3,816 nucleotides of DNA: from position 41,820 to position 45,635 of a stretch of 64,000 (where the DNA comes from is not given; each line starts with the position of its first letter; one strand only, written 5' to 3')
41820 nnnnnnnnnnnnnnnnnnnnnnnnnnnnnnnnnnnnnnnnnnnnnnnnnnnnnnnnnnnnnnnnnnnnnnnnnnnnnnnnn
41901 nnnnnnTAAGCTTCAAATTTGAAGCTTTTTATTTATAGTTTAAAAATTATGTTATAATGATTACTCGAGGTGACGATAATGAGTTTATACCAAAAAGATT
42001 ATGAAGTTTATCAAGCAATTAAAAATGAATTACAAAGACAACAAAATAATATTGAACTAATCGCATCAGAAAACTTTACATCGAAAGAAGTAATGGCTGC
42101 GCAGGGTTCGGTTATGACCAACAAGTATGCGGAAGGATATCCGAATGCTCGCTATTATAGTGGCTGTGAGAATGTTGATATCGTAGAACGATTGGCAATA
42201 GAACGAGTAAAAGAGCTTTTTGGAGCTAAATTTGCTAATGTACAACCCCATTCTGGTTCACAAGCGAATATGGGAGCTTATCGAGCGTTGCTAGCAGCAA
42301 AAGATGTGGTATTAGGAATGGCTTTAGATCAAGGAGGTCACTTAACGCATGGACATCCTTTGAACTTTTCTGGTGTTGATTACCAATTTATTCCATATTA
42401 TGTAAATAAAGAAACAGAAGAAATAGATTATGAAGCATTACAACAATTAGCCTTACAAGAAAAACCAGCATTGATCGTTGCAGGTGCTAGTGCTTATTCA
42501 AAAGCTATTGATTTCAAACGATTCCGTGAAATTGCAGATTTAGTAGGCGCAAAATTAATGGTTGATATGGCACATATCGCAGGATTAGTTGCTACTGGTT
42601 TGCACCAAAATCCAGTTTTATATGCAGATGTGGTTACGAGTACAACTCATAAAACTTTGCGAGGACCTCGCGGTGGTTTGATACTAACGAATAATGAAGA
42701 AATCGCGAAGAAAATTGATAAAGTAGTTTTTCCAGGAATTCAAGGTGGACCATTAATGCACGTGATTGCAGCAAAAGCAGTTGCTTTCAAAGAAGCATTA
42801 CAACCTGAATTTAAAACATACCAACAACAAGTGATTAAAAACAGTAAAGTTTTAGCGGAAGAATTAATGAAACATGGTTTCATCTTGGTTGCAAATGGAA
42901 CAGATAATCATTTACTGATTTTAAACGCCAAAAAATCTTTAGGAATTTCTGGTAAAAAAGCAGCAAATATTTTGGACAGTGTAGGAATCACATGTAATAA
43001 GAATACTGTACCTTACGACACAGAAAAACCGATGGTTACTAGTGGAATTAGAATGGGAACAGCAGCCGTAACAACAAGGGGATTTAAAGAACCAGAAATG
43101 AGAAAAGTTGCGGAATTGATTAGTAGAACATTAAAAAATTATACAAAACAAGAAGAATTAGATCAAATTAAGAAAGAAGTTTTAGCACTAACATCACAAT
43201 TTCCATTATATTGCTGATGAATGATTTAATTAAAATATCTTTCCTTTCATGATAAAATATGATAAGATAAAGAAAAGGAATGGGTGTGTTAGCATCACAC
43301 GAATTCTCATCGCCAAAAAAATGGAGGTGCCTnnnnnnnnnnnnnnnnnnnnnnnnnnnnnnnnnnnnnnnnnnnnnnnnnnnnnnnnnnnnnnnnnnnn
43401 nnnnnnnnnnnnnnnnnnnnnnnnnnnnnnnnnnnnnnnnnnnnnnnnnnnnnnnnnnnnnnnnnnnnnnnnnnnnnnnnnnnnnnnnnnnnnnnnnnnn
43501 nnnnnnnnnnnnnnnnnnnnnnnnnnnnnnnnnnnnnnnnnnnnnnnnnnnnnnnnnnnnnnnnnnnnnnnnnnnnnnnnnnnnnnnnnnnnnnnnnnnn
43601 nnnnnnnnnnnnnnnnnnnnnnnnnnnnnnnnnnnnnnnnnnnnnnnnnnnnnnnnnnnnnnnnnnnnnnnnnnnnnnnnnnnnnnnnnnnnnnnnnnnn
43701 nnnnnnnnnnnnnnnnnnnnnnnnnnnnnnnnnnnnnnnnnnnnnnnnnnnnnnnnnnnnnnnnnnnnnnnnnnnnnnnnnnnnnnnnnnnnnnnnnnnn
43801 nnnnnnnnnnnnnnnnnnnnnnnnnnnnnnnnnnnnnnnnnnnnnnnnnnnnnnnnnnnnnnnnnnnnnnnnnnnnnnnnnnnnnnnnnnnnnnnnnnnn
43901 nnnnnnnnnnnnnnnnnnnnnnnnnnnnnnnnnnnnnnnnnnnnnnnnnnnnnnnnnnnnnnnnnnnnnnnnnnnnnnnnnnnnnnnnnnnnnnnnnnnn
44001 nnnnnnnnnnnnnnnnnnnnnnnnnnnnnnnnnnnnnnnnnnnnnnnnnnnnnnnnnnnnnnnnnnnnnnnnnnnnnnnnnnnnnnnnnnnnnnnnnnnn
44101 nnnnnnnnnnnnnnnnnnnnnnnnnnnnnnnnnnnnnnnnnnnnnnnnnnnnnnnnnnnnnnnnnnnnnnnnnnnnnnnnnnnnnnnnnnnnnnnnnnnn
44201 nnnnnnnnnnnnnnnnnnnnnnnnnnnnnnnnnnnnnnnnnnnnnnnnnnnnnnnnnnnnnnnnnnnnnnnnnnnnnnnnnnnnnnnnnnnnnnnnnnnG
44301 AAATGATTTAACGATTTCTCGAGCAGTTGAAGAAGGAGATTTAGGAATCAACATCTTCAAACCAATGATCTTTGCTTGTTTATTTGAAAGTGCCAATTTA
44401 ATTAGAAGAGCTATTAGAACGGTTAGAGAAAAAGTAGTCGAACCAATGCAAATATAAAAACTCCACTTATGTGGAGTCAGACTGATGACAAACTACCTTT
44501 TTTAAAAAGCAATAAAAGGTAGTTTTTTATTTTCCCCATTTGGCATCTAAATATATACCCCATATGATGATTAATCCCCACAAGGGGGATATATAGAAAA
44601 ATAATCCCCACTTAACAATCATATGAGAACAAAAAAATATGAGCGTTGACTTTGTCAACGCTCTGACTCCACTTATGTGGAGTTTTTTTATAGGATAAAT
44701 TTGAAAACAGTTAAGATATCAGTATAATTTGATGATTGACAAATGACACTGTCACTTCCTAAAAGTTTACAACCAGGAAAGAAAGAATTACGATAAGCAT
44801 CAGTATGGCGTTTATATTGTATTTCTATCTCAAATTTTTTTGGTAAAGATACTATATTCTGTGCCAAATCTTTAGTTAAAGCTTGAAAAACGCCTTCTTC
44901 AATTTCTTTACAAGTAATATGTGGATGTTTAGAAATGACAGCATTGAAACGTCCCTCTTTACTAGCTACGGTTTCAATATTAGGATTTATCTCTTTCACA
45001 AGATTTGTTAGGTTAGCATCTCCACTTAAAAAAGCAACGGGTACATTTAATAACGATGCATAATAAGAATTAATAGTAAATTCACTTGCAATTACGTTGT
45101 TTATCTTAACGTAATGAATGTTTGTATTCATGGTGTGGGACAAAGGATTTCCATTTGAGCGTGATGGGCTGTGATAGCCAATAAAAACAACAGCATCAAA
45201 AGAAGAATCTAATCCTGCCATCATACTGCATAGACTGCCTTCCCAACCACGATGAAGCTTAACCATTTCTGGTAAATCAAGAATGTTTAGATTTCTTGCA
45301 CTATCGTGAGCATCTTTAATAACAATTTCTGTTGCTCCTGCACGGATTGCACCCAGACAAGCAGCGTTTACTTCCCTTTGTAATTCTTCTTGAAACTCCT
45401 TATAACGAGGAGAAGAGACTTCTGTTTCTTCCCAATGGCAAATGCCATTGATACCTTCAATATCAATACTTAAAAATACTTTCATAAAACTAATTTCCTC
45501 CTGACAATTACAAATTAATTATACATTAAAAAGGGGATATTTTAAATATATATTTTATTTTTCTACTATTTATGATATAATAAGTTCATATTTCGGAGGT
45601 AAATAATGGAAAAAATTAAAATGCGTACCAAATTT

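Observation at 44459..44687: IR-bounded, C-rich non-coding element between convergent genes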

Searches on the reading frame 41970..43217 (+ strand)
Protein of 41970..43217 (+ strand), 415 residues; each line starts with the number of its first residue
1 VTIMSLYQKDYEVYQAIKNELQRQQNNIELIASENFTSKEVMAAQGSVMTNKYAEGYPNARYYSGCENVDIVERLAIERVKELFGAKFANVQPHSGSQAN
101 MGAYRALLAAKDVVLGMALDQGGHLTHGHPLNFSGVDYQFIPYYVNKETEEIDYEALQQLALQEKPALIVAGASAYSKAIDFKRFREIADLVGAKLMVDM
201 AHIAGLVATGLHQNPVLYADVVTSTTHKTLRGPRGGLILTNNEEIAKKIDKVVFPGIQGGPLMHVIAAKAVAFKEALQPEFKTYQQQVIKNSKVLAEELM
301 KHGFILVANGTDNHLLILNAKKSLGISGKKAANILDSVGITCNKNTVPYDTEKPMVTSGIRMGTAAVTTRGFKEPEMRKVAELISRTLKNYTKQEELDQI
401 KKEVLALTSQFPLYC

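Call 8: search_protein_families(library=pfam, proteins=[window:41970-43217:+])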
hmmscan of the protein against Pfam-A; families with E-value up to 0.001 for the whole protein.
window:41970-43217:+ (415 aa): 4 families
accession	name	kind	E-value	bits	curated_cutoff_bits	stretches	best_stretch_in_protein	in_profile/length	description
PF00464.25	SHMT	-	3.1e-165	550.1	27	1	7-384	2-399/399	Serine hydroxymethyltransferase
PF00155.27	Aminotran_1_2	-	2.2e-10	40.7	19.7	1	78-369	49-351/361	Aminotransferase class I and II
PF01212.27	Beta_elim_lyase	-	1.4e-05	25.1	27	1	78-307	39-238/288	Beta-eliminating lyase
PF01041.23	DegT_DnrJ_EryC1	-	6e-05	22.9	19.8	1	144-258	92-204/360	DegT/DnrJ/EryC1/StrS aminotransferase family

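Call 9: search_protein_families(library=ncbifam, proteins=[window:41970-43217:+])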
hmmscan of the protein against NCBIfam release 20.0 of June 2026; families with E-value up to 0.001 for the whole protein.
window:41970-43217:+ (415 aa): 12 families
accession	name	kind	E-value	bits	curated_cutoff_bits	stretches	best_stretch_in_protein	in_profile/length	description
NF000586.1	PRK00011.1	subfamily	3.1e-190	632.1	335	1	11-414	2-404/404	serine hydroxymethyltransferase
NF010094.0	PRK13580.1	equivalog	2e-144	481.9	735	2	112-398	169-455/496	glycine hydroxymethyltransferase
TIGR04506.1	F_threo_transal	equivalog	4.9e-35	121.4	650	1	61-407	64-397/609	fluorothreonine transaldolase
NF005394.0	PRK06939.1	equivalog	1.2e-08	34.1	460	1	42-312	61-326/397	glycine C-acetyltransferase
TIGR00858.1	bioF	equivalog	2.6e-07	29.7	426.45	1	18-327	13-319/365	8-amino-7-oxononanoate synthase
TIGR03588.1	PseC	equivalog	1.9e-06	27.1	423.5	1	134-258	90-216/380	UDP-4-amino-4,6-dideoxy-N-acetyl-beta-L-altrosamine transaminase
TIGR04427.1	PLP_DesI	equivalog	5.2e-05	22.5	650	1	129-253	105-225/390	dTDP-4-dehydro-6-deoxyglucose aminotransferase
TIGR03576.1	pyridox_MJ0158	hypoth_equivalog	6.6e-05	22.2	304.45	1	155-307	126-285/346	TIGR03576 family pyridoxal phosphate-dependent enzyme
TIGR01977.1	am_tr_V_EF2568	hypoth_equivalog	0.00012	21.2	377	1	146-245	119-216/376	cysteine desulfurase family protein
TIGR01325.1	O_suc_HS_sulf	equivalog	0.00031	19.5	510.05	1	75-251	58-225/380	O-succinylhomoserine sulfhydrylase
NF010725.0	PRK14127.1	equivalog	0.00065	20.1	91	0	9-90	39-109/111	cell division regulator GpsB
NF005696.0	PRK07504.1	equivalog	0.00095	18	675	0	178-268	165-251/397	O-succinylhomoserine sulfhydrylase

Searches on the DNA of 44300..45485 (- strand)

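Call 6: search_rna_families(source=window, start=44300, end=44850, threshold=evalue, max_evalue=10)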
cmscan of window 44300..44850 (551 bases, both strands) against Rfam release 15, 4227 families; matches with E-value up to 10: 21.
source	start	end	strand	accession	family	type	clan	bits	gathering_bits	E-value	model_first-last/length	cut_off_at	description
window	44476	44538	+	RF02362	Yfr10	Gene; sRNA;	-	24.4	43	0.24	1-78/78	no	Cyanobacterial functional RNA 10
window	44487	44528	-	RF02445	SpR14_sRNA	Gene; sRNA;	-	20.7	50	3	14-61/80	no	Streptococcus sRNA SpR14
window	44621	44698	+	RF02902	AaHKsRNA22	Gene; sRNA;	-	20.2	39.8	0.19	1-101/101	no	Aggregatibacter sRNA 22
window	44608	44689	+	RF00370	sroD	Gene; sRNA;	-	20.1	50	0.19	1-86/86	no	sroD RNA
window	44691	44761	-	RF00588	SNORD41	Gene; snRNA; snoRNA; CD-box;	CL00058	19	41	0.6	1-70/70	no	Small nucleolar RNA SNORD41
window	44436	44530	+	RF02618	SSRC34_2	Gene; sRNA;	-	18.9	48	1.6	1-125/125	no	Streptococcus sRNA 34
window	44546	44727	-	RF02414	rli60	Gene; sRNA;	-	18.6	60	8.3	1-191/191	no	Listeria sRNA rli60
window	44504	44655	+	RF02544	mt-tmRNA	Gene;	CL00001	18.5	65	2.2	1-77/77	no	Mitochondrion-encoded tmRNA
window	44490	44523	-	RF01227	snoR83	Gene; snRNA; snoRNA; HACA-box;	-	18.3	40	0.85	74-107/129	no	Small nucleolar RNA snoR83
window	44449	44512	-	RF02371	PyrG_leader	Cis-reg; leader;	-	18.2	65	9.4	1-78/78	no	PyrG leader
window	44432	44532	+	RF00515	PyrR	Cis-reg;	-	18.1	54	5.8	1-115/115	no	PyrR binding site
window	44611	44711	+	RF02388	sau-30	Gene; sRNA;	-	17.3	70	5.9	1-64/64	no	Staphylococcus sRNA sau-30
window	44557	44629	-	RF03585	mir-3938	Gene; miRNA;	-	17.2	94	1.3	1-88/88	no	mir-3938 microRNA precursor family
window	44408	44433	+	RF01081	SBWMV1_UPD-PKe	Cis-reg;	-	16.7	38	2.9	1-26/26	no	Pseudoknot of upstream pseudoknot domain (UPD) of the 3'UTR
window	44630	44692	+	RF01859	Phe_leader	Cis-reg; leader;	-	16.4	55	5.1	1-125/125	no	Phenylalanine leader peptide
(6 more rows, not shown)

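Call 29: search_rna_families(sources=[L011, L013, L025, L022, L026], threshold=gathering)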
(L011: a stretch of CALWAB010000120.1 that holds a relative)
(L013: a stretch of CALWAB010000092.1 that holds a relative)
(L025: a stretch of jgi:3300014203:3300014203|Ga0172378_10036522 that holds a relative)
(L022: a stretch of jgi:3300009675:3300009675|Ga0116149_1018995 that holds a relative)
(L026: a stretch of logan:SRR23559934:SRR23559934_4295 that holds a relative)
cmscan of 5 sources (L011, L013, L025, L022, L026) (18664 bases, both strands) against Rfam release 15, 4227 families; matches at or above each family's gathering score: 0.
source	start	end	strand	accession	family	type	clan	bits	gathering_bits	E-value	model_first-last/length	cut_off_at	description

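Call 62: search_dna_similar(query=window:44452-44695:+, collection=plasmids, mode=distant, max_evalue=0.01)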
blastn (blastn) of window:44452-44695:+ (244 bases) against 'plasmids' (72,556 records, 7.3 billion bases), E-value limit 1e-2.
No match.

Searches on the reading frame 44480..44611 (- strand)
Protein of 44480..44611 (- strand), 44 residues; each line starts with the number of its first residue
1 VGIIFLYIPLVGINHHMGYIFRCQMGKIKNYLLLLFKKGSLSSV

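Call 41: search_protein_families(library=pfam, proteins=[window:44480-44611:-], max_evalue=10)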
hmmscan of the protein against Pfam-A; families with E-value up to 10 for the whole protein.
seq(44 aa): 0 families

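Call 42: search_protein_families(library=ncbifam, proteins=[window:44480-44611:-], max_evalue=10)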
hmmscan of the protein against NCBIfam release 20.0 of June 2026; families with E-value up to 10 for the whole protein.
seq(44 aa): 0 families

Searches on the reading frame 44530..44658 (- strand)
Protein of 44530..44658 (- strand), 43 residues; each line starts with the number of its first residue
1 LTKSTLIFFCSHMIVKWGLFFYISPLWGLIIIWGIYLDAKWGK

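Call 41: search_protein_families(library=pfam, proteins=[window:44530-44658:-], max_evalue=10)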
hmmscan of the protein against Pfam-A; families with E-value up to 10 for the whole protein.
seq(43 aa): 0 families

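Call 42: search_protein_families(library=ncbifam, proteins=[window:44530-44658:-], max_evalue=10)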
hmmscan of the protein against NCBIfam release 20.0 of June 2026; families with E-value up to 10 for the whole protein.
seq(43 aa): 0 families

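Call 83: find_homologous_proteins(query=window:44530-44658:-, max_evalue=10)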
Query seq(43 aa): no candidate shares three 5-residue words with the query. No homologue found.
